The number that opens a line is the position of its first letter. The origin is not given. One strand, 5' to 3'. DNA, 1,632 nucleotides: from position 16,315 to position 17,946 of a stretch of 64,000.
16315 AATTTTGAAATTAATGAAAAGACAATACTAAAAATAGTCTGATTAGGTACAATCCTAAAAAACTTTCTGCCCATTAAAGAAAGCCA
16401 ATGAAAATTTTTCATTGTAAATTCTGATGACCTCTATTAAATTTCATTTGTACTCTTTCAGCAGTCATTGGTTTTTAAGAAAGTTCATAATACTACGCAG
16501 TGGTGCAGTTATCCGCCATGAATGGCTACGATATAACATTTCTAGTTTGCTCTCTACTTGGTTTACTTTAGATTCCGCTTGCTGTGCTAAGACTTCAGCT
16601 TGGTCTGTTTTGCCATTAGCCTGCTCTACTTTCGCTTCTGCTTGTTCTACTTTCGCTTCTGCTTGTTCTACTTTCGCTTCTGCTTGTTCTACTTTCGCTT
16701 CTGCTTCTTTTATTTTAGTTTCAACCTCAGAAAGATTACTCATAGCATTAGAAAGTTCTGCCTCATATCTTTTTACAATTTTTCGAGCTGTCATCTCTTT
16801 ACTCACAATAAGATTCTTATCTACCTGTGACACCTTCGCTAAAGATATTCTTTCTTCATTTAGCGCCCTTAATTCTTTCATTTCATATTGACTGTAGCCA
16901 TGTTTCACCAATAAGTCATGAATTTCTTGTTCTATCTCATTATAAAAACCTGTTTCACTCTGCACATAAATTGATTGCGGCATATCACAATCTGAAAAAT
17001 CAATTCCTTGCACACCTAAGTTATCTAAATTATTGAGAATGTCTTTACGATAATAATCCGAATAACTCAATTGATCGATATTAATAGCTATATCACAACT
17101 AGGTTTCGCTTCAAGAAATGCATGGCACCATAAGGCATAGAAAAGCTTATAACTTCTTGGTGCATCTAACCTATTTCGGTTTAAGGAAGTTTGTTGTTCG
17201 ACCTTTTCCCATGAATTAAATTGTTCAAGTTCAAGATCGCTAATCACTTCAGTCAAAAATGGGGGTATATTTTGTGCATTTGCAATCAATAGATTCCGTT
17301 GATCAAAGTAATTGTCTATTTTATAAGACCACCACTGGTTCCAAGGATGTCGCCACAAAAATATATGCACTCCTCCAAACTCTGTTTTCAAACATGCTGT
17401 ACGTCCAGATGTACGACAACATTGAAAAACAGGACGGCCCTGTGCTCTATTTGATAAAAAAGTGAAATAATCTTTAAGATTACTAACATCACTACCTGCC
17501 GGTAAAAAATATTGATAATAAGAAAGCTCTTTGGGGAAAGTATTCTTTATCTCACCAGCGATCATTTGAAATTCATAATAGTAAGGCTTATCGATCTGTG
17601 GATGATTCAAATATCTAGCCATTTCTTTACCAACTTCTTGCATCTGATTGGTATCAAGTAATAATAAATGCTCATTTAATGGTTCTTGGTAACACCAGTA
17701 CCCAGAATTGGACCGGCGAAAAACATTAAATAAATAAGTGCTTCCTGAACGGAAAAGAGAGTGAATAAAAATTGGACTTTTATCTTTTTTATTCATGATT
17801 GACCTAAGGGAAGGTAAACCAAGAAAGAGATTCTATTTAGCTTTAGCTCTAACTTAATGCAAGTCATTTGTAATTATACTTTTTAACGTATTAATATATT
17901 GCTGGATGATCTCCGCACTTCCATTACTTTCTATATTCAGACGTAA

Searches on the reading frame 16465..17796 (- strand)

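Call 5: search_protein_families(library=ncbifam, proteins=[window:16465-17796:-], max_evalue=1)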
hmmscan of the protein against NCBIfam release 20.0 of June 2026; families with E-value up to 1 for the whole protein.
window:16465-17796:- (443 aa): 28 families (the best 25 are shown)
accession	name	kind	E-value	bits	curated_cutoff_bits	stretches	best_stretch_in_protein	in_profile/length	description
NF040598.1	Ala_zip_lipo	subfamily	1.6e-05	25.4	43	1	353-414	22-83/90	Lpp/OprI family alanine-zipper lipoprotein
TIGR02169.1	SMC_prok_A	equivalog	0.00032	18.5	729.4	1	284-415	814-945/1165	chromosome segregation protein SMC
NF045487.1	ASRP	equivalog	0.00039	19.2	300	1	306-423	148-270/593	archaea-specific SMC-related protein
TIGR02168.1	SMC_prok_B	equivalog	0.00081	17.2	567.35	1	286-419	263-396/1181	chromosome segregation protein SMC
TIGR04320.1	Surf_Exclu_PgrA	domain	0.0012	18.2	70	1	343-417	260-351/360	SEC10/PgrA surface exclusion domain-containing protein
TIGR00998.1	8a0101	subfamily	0.0023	16.9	390.8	1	342-413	76-147/334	EmrA/EmrK family multidrug efflux transporter periplasmic adaptor subunit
NF046048.1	NlpC_P60_DIP1281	equivalog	0.0025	16.7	517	1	330-425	17-112/587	DIP1281 family NlpC/P60 protein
NF002572.0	PRK02224.1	equivalog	0.003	15.9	1087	1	331-418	494-581/888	DNA double-strand break repair ATPase Rad50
TIGR01843.1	type_I_hlyD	subfamily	0.0032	16.5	208.65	1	301-419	152-269/422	HlyD family type I secretion periplasmic adaptor subunit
TIGR02977.1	phageshock_pspA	equivalog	0.0039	16.9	242.95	1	298-422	65-186/219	phage shock protein PspA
NF041035.1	Rad50_Halo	equivalog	0.0076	14.6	1000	1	333-416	357-440/883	DNA double-strand break repair ATPase Rad50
NF033930.1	pneumo_PspA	exception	0.0098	14.6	850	1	298-421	103-225/659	pneumococcal surface protein A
NF002939.0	PRK03598.1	equivalog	0.024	13.8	393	1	296-406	100-204/332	secretion protein HlyD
NF007362.0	PRK09859.1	equivalog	0.031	13.4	738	1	311-412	100-201/385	multidrug transporter subunit MdtE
NF007921.0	PRK10636.1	equivalog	0.058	11.6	917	1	332-421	538-622/638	ABC transporter ATP-binding protein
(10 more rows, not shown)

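Call 6: search_protein_families(library=pfam, proteins=[window:16465-17796:-], max_evalue=1)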
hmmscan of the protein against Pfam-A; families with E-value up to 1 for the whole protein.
window:16465-17796:- (443 aa): 21 families
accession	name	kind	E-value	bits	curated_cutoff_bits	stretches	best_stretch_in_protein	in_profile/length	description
PF11839.13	Alanine_zipper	-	3.5e-05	24.4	23.1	1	361-420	2-61/69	Alanine-zipper, major outer membrane lipoprotein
PF06009.19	Laminin_II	-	0.00028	21.3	33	1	348-422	5-79/138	Laminin Domain II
PF12128.14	DUF3584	-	0.0014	16.7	31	1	352-441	456-541/1191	Protein of unknown function (DUF3584)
PF05701.16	WEMBL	-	0.0019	17.5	35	1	312-420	330-430/562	Weak chloroplast movement under blue light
PF04012.17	PspA_IM30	-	0.0027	17.8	33.9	1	333-422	92-178/220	PspA/IM30 family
PF05335.18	DUF745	-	0.0055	16.9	33.3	1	339-413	62-136/183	Protein of unknown function (DUF745)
PF13469.12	Sulfotransfer_3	-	0.014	16.1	27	1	8-65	1-58/216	Sulfotransferase family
PF09003.16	Arm-DNA-bind_1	-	0.028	14.9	22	1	26-52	21-47/74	Bacteriophage lambda integrase, Arm DNA-binding domain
PF00261.25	Tropomyosin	-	0.036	13.9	38.6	1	312-399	151-234/242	Tropomyosin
PF02601.20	Exonuc_VII_L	-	0.051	13.5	35.9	1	334-421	150-240/315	Exonuclease VII, large subunit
PF14346.11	DUF4398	-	0.072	14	27.9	1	347-413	2-61/78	Domain of unknown function (DUF4398)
PF13094.11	CENP-Q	-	0.081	13.5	28.5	1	342-417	32-104/162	CENP-Q, a CENPA-CAD centromere complex subunit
PF18210.6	Knl1_RWD_C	-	0.12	13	27.8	1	364-430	1-62/151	Knl1 RWD C-terminal domain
PF09762.14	CCDC93_CC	-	0.13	11.7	30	1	308-416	103-215/429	CCDC93 coiled-coil domain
PF07655.18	Secretin_N_2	-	0.21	12.6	23.4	1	274-299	55-79/91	Secretin N-terminal domain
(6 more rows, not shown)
